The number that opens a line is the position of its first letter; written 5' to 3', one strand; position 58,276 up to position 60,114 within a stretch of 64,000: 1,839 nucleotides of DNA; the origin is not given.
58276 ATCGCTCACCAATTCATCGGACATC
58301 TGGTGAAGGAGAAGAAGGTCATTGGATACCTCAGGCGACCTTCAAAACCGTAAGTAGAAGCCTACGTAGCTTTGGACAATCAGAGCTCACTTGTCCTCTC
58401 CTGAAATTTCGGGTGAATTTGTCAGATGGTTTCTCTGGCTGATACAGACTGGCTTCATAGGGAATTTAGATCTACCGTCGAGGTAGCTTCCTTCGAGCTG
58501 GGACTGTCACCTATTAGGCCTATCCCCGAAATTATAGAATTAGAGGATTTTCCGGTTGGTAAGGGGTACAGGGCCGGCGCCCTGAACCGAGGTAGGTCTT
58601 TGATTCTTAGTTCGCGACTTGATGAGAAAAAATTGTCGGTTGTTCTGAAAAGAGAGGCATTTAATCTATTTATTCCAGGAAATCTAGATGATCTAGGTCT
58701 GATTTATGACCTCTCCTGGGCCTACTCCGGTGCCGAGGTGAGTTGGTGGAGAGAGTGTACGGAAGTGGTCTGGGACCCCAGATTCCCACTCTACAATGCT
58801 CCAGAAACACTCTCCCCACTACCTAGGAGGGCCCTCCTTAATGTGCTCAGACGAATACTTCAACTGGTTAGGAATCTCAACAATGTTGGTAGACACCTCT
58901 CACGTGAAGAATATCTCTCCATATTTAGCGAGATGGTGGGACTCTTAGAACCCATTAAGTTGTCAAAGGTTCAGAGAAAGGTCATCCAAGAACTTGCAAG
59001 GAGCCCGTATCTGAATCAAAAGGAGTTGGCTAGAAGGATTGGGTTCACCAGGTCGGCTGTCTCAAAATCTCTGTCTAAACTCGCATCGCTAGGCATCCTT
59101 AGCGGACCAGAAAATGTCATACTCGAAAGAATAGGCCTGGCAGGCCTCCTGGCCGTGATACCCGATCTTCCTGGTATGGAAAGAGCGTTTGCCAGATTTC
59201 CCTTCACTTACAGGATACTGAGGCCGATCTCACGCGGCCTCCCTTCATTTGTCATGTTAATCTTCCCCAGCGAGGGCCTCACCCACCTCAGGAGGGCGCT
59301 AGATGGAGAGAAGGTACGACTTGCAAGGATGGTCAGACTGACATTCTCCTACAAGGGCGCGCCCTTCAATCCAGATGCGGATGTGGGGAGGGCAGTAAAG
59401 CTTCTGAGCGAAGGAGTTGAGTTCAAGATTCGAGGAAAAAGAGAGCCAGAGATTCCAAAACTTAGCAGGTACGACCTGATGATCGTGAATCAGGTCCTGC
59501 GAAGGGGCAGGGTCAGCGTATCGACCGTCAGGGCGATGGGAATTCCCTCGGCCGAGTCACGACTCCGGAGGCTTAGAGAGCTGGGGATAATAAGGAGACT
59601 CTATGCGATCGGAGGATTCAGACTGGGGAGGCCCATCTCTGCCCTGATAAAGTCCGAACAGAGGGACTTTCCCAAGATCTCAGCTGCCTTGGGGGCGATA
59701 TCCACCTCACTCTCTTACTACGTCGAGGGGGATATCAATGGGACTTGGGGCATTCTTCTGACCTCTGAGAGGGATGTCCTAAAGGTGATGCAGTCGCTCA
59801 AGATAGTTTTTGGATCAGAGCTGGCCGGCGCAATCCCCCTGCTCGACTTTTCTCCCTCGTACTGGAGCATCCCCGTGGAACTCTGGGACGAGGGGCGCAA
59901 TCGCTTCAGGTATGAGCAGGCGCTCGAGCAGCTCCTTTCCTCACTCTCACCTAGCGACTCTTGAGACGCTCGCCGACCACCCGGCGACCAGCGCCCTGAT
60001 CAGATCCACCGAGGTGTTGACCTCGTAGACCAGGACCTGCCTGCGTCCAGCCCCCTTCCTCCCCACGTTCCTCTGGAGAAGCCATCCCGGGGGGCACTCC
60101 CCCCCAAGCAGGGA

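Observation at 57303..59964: Low-GC island with a tandem Lrp/AsnC fusion regulator, a small Rossmann+HTH-like protein and a palindromic operator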

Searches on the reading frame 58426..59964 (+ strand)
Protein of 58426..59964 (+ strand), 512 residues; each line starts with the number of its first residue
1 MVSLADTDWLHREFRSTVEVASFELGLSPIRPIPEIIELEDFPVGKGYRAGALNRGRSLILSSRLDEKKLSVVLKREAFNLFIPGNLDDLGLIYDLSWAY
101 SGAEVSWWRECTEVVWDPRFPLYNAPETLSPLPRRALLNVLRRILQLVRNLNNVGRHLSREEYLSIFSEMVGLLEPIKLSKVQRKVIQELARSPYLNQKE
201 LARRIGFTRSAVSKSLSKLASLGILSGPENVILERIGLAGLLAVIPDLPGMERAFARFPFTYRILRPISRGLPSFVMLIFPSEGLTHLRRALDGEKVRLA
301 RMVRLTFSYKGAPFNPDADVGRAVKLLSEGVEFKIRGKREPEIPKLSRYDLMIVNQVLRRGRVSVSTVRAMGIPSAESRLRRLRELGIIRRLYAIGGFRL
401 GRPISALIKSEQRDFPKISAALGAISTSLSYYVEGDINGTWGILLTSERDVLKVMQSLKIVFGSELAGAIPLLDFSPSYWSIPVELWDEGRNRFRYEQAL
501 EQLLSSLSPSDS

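Call 4: search_protein_families(library=pfam, proteins=[window:58426-59964:+], max_evalue=1)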
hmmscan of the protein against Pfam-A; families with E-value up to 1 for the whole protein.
window:58426-59964:+ (512 aa): 22 families
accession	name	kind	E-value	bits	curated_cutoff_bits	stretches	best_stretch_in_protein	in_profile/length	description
PF13412.12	HTH_24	-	4.4e-10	39.4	21.9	1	180-225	2-47/48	Winged helix-turn-helix DNA-binding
PF12802.13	MarR_2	-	5.5e-06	26.9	27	1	186-225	10-50/61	MarR family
PF13545.12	HTH_Crp_2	-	1.1e-05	25.7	27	1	195-234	22-63/70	Crp-like helix-turn-helix domain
PF01022.26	HTH_5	-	4.2e-05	23.8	22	1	182-225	3-45/47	Bacterial regulatory protein, arsR family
PF08279.18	HTH_11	-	0.0015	18.8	25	1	183-224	2-44/55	HTH domain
PF01047.28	MarR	-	0.0017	18.7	24.6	1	179-224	1-46/59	MarR family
PF13730.12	HTH_36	-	0.0053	17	25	1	193-225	17-55/55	Helix-turn-helix domain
PF09339.16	HTH_IclR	-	0.0096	16.1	22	1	194-225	16-48/52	IclR helix-turn-helix domain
PF21248.3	SoFic-like_C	-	0.015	16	27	1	184-226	19-61/76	Protein adenylyltransferase SoFic-like, C-terminal domain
PF01325.25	Fe_dep_repress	-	0.022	15.4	26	1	195-223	22-50/60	Iron dependent repressor, N-terminal DNA binding domain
PF08222.17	HTH_CodY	-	0.022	14.8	27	1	201-225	10-34/61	CodY helix-turn-helix domain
PF24034.1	DUF7343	-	0.03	14.6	27.6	1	196-225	19-48/62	Domain of unknown function (DUF7343)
PF13404.12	HTH_AsnC-type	-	0.032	14.5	27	1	184-219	6-41/42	AsnC-type helix-turn-helix domain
PF01381.28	HTH_3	-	0.041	14.4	23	1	196-214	10-28/55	Helix-turn-helix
PF00392.27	GntR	-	0.051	13.7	27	1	195-225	23-54/64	Bacterial regulatory proteins, gntR family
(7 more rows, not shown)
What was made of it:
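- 58426..59964 (+): C512: a 512-aa regulator. Residues 1-172 form a zincin-like domain; the family has no HExxH, and E77, D95, W98, W108 and Y123 are conserved. Residues ~175-330 are Lrp/AsnC unit 1 (wHTH + beta-alpha-beta-beta-alpha-beta RAM). Residues ~345-475 are unit 2. The conserved C-terminal motif is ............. Pfam HTH_24, E 4e-10, residues 180-225 (call 4).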

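Call 9: search_protein_families(library=ncbifam, proteins=[window:58426-59964:+], max_evalue=1)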
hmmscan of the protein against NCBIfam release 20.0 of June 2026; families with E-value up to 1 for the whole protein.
window:58426-59964:+ (512 aa): 8 families
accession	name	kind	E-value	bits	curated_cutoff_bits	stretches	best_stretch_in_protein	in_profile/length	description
NF053606.1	Sta1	subfamily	2.5e-05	24.3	80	1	179-225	18-64/100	Sta1 family transcriptional regulator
NF040939.2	trans_reg_lrs14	equivalog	7.4e-05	22.7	90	1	178-225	18-66/103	Lrs14 family HTH-type transcriptional regulator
NF033788.1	HTH_metalloreg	subfamily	0.00033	20.4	55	1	183-226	13-56/77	metalloregulator ArsR/SmtB family transcription factor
NF040947.1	trans_reg_LysM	equivalog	0.016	15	180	1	186-225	11-47/136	HTH-type transcriptional regulator LysM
NF053758.1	ChrTpTrnRegChrS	equivalog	0.017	14.9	250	1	177-229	10-62/158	chromate efflux transcriptional regulator ChrS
NF008370.0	PRK11169.1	equivalog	0.051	13.3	233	0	178-233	11-66/164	leucine-responsive transcriptional regulator Lrp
NF008850.0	PRK11886.1-5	equivalog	0.058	12.6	489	1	183-224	8-49/320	bifunctional biotin--[acetyl-CoA-carboxylase] ligase/biotin operon repressor BirA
NF003170.0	PRK04158.1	equivalog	0.19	11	255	1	198-225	204-231/259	GTP-sensing pleiotropic transcriptional regulator CodY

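Call 10: search_protein_families(library=padloc, proteins=[window:58426-59964:+], max_evalue=1)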
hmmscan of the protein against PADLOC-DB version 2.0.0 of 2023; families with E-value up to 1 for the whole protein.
window:58426-59964:+ (512 aa): 11 families
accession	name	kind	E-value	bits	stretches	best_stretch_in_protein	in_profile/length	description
PDLC03963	SoFic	-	6.6e-05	20.5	1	177-226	290-338/361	-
PDLC01858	CARF3--CARF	-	0.0002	19.3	1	173-226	136-188/204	-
PDLC01268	CasR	-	0.0017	16.3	1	174-226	117-168/179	"CAS-I,CAS-II,CAS-III,CAS-IV,CAS-V,CAS-VI; associated_signaling"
PDLC01438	Csa3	-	0.0021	16.1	1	175-228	146-192/305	"CAS-I,CAS-II,CAS-III,CAS-IV,CAS-V,CAS-VI; associated_signaling"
PDLC01850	CARF3--CARF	-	0.0025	15.7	1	178-225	142-189/209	-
PDLC01434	CasR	-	0.0041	15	1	174-226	121-172/191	"CAS-I,CAS-II,CAS-III,CAS-IV,CAS-V,CAS-VI; associated_signaling"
PDLC01857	CARF3--CARF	-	0.0089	13.7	1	168-225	115-173/201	-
PDLC01044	Csa3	-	0.021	12.7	1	177-225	132-179/194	Type I-A associated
PDLC04368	PDC-M05A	-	0.021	12.7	1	179-226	11-60/201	-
PDLC01863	CARF3--CARF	-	0.021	12.6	1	177-244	115-181/182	-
PDLC01879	CARF3--CARF_TM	-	0.047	11.3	1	177-226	152-201/222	-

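Call 11: search_solved_structures(query=window:58426-59964:+, max_evalue=1, show_alignments=2)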
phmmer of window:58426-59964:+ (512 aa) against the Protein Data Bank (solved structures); distinct sequences matched with E-value up to 1: 14.
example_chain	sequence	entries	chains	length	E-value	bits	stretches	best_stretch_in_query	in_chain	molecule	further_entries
2qz8_A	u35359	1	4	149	0.029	16.3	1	179-280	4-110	Probable transcriptional regulatory protein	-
2cfx_A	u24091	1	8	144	0.042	15.8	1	345-411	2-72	HTH-TYPE TRANSCRIPTIONAL REGULATOR LRPC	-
2w25_A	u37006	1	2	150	0.1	14.5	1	179-266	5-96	PROBABLE TRANSCRIPTIONAL REGULATORY PROTEIN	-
2vbw_A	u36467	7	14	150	0.1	14.5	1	179-266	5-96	TRANSCRIPTIONAL REGULATORY PROTEIN | PROBABLE TRANSCRIPTIONAL REGULATORY PROTEIN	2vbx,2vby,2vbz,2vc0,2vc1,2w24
5hsm_A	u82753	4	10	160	0.12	14.3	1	169-235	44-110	Uncharacterized HTH-type transcriptional regulator Rv2887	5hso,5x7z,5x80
2w29_A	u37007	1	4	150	0.19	13.6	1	179-250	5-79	PROBABLE TRANSCRIPTIONAL REGULATORY PROTEIN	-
4fht_A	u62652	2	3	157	0.19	13.6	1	154-226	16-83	PcaV transcriptional regulator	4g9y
2ivm_A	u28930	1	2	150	0.26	13.2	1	179-265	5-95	TRANSCRIPTIONAL REGULATORY PROTEIN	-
7fby_A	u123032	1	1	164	0.58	12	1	346-427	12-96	Transcriptional regulatory protein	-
9w4v_A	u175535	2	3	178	0.62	11.9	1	346-426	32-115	Uncharacterized HTH-type transcriptional regulator PH0140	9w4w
5jlu_A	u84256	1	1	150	0.77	11.6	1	175-237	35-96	Adhesin competence repressor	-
5jls_A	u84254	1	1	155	0.82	11.5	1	175-237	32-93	Adhesin competence repressor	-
3tgn_A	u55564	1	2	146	0.84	11.5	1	176-227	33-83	Adc operon repressor AdcR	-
6c28_A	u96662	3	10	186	0.93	11.3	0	157-223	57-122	Transcriptional regulator, MarR family | CouR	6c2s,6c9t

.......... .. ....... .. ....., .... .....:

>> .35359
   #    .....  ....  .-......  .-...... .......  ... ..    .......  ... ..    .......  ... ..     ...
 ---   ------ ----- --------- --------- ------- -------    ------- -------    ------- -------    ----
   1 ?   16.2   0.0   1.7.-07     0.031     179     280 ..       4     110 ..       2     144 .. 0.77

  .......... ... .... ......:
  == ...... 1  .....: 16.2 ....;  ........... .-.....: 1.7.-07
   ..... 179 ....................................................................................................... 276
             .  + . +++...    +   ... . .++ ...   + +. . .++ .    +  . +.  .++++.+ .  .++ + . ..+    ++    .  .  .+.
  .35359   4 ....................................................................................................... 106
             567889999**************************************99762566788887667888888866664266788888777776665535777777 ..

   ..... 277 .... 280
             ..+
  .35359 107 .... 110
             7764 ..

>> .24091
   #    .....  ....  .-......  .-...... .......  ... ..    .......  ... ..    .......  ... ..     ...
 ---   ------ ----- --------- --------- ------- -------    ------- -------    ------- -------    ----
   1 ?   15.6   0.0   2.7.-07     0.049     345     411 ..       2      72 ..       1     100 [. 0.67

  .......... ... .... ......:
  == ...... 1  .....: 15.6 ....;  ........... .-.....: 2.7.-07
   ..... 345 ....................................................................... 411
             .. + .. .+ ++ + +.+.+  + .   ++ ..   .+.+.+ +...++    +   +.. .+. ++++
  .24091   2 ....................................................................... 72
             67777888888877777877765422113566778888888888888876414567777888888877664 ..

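Call 12: find_encoding_contigs(protein=window:58426-59964:+, flank=10000, max_places=6)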
Protein window:58426-59964:+ (512 aa): 1 contig read that carries it; 1 place shown.
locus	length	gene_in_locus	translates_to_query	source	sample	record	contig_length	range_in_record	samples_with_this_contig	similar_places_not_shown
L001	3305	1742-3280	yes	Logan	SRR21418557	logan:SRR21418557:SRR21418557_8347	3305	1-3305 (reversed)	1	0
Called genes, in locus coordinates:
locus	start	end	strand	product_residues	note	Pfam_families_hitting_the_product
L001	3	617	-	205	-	?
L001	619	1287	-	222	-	-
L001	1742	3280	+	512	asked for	PF12802:MarR_2 (weak), PF13412:HTH_24 (weak), PF13545:HTH_Crp_2 (faint)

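Call 13: find_homologous_proteins(query=window:58426-59964:+, max_evalue=0.001)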
Query window:58426-59964:+ (512 aa): 5 proteins with E <= 0.001 among 8000 candidates.
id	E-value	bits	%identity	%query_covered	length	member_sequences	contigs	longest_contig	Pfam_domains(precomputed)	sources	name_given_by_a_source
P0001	0.0e+0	1115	100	100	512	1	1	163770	PF13412.13,PF12802.14,PF13545.13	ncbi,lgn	-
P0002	1.8e-234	797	70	99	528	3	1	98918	PF13412.13,PF12802.14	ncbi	-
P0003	7.3e-232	789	69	99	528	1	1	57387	PF13412.13,PF12802.14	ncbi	-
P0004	6.6e-203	693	62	99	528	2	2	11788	PF13412.13,PF08279.19,PF12802.14,PF13545.13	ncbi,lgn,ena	-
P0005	9.7e-185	633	64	86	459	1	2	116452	PF13412.13,PF08279.19,PF13730.13,PF12802.14,PF13545.13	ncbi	-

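Call 14: find_encoding_contigs(protein=P0002, flank=10000, max_places=3)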
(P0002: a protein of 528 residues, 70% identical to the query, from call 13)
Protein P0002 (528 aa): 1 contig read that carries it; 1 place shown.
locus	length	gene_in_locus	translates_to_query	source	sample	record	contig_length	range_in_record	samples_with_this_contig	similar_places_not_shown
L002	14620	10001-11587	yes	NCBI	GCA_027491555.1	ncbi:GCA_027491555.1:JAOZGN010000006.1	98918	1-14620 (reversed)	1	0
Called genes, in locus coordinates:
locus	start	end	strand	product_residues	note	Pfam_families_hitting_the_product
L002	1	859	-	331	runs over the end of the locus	PF08534:Redoxin (weak), PF00578:AhpC-TSA (weak), PF13905:Thioredoxin_8 (weak)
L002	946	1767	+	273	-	PF04055:Radical_SAM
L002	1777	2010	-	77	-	-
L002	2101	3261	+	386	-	-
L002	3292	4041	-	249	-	PF13367:PrsW-protease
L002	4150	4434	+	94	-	-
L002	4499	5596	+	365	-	PF16640:Big_3_5 (faint)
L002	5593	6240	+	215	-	PF16640:Big_3_5 (faint), PF02369:Big_1 (weak), PF13620:CarboxypepD_reg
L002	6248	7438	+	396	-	PF07705:CARDB (faint), PF02369:Big_1 (weak), PF16640:Big_3_5 (faint), PF17789:MG4 (faint)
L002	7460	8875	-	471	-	-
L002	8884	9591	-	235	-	-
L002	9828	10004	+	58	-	-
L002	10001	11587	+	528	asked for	PF12802:MarR_2, PF13412:HTH_24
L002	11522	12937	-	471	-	-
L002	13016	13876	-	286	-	PF02775:TPP_enzyme_C, PF12367:PFO_beta_C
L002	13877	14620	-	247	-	?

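Call 15: find_encoding_contigs(protein=P0003, flank=10000, max_places=3)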
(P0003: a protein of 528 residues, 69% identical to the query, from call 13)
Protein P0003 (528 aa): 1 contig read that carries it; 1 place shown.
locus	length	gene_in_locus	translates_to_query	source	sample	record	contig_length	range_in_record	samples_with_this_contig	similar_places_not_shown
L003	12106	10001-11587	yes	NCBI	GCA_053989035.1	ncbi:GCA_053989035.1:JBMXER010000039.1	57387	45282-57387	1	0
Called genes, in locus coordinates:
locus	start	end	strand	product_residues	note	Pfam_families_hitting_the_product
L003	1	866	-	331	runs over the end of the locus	PF00578:AhpC-TSA (weak), PF08534:Redoxin (weak), PF13905:Thioredoxin_8 (weak)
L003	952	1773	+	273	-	PF04055:Radical_SAM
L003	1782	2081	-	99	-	-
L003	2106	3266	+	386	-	-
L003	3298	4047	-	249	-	PF13367:PrsW-protease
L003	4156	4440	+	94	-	-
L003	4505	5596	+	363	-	PF16640:Big_3_5 (faint), PF13620:CarboxypepD_reg (weak)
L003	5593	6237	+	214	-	PF16640:Big_3_5 (faint), PF02369:Big_1 (faint), PF13620:CarboxypepD_reg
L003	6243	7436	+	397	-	PF02369:Big_1 (weak), PF07705:CARDB (faint)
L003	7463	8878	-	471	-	-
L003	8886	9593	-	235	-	-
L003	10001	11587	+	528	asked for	PF12802:MarR_2, PF13412:HTH_24 (weak)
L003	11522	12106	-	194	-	?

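Call 16: find_encoding_contigs(protein=P0005, flank=10000, max_places=3)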
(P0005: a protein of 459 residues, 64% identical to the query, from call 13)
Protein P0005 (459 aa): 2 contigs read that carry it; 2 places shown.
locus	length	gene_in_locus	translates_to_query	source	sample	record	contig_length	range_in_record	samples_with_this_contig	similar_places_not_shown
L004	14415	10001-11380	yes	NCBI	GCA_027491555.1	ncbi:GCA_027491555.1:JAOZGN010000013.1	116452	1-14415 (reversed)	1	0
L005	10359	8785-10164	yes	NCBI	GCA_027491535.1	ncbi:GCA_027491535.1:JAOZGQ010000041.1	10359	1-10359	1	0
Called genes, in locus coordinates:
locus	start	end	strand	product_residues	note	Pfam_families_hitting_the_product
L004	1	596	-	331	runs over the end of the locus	PF08534:Redoxin, PF00578:AhpC-TSA, PF13905:Thioredoxin_8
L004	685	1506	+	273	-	PF04055:Radical_SAM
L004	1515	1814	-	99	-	-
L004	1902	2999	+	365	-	-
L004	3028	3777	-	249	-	PF13367:PrsW-protease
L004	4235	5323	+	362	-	PF16640:Big_3_5 (weak)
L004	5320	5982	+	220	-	PF16640:Big_3_5 (faint), PF13620:CarboxypepD_reg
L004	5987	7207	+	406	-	PF00207:A2M (faint), PF02369:Big_1 (faint), PF10633:NPCBM_assoc (faint), PF16640:Big_3_5 (weak), PF17789:MG4 (faint), PF17957:Big_7 (faint), PF13620:CarboxypepD_reg (faint), PF07705:CARDB (weak)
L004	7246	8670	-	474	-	-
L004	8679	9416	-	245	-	-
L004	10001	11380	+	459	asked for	PF13545:HTH_Crp_2 (faint), PF08279:HTH_11 (faint), PF12802:MarR_2, PF13412:HTH_24, PF13730:HTH_36 (faint)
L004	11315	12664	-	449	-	-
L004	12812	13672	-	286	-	PF02775:TPP_enzyme_C, PF12367:PFO_beta_C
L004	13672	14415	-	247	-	?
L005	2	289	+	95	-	?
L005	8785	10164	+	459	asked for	PF13545:HTH_Crp_2 (faint), PF08279:HTH_11 (faint), PF12802:MarR_2, PF13412:HTH_24, PF13730:HTH_36 (faint)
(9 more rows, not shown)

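Call 17: find_encoding_contigs(protein=P0004, flank=10000, max_places=3)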
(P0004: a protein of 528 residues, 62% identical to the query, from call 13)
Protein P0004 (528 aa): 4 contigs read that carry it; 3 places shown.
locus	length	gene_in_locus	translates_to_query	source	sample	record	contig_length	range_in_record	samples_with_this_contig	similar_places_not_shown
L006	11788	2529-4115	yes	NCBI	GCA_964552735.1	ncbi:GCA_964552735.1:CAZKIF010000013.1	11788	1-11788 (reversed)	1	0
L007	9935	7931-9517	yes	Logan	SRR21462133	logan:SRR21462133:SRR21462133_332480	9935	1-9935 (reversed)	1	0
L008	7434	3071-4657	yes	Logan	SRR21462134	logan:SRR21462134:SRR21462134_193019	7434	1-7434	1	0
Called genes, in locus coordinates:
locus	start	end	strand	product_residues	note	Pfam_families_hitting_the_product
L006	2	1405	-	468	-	?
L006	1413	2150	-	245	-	-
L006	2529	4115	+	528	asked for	PF08279:HTH_11 (faint), PF13545:HTH_Crp_2 (faint), PF12802:MarR_2, PF13412:HTH_24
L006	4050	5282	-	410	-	-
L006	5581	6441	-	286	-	PF02775:TPP_enzyme_C, PF12367:PFO_beta_C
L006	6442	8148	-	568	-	PF01558:POR, PF01855:POR_N, PF02780:Transketolase_C (faint), PF17147:PFOR_II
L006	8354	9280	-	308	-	PF02374:ArsA_ATPase, PF10609:ParA (weak), PF13614:AAA_31, PF01656:CbiA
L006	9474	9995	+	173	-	-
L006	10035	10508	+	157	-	PF04073:tRNA_edit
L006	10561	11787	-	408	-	?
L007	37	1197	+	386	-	-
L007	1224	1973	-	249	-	PF13367:PrsW-protease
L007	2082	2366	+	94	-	-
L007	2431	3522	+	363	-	PF16640:Big_3_5 (faint)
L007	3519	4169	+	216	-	PF16640:Big_3_5 (faint), PF13620:CarboxypepD_reg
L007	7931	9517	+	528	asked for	PF08279:HTH_11 (faint), PF13545:HTH_Crp_2 (faint), PF12802:MarR_2, PF13412:HTH_24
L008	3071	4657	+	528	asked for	PF08279:HTH_11 (faint), PF13545:HTH_Crp_2 (faint), PF12802:MarR_2, PF13412:HTH_24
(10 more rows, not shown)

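Call 35: predict_structure(alignment_id=A1)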
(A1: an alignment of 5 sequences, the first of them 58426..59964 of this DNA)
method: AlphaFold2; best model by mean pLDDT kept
length: 512 residues; sequences in the alignment: 5
mean_pLDDT: 47.9   pTM: 0.29
mean pLDDT of the five models: 47.9, 46.0, 44.7, 44.7, 44.6
residues with pLDDT >= 90: 0; 70-90: 90; 50-70: 90; < 50: 332
segments of 3 or more residues with pLDDT < 50: 1-5, 46-49, 86-145, 147-179, 187-196, 219-343, 391-449, 461-482, 507-512
pLDDT, mean of each block of 10 residues (from residue 1): 60 82 63 83 56 79 76 71 50 33 35 33 28 41 48 43 40 35 52 51 77 59 37 31 39 41 27 27 36 31 22 31 30 22 60 65 76 83 61 38 39 45 38 35 45 52 44 34 58 52 51 33
secondary structure, 60 per line:
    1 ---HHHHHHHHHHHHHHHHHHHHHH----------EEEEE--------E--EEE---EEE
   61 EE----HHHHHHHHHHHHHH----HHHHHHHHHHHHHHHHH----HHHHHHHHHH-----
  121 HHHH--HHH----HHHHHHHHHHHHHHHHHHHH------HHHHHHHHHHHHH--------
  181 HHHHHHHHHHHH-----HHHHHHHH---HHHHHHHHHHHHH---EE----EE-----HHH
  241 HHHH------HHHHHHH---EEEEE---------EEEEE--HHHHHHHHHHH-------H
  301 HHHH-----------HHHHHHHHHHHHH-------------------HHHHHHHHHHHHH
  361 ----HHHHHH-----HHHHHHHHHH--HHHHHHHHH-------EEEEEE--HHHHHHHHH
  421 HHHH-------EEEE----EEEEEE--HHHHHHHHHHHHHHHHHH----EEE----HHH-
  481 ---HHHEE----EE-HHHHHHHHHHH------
elements in order: H4-25 E36-40 E52-54 E58-62 H67-80 H85-101 H106-115 H121-124 H134-153 H160-172 H181-192 H198-205 H209-221 H238-244 H251-257 E261-265 E275-279 H282-292 H300-304 H316-328 H348-360 H365-370 H376-385 H388-396 E404-409 H412-424 E432-435 E440-445 H448-465 E470-472 H496-506
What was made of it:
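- Tried and rejected: AF2 on the 5 close homologs gave a useless model (pLDDT 48; call 35).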
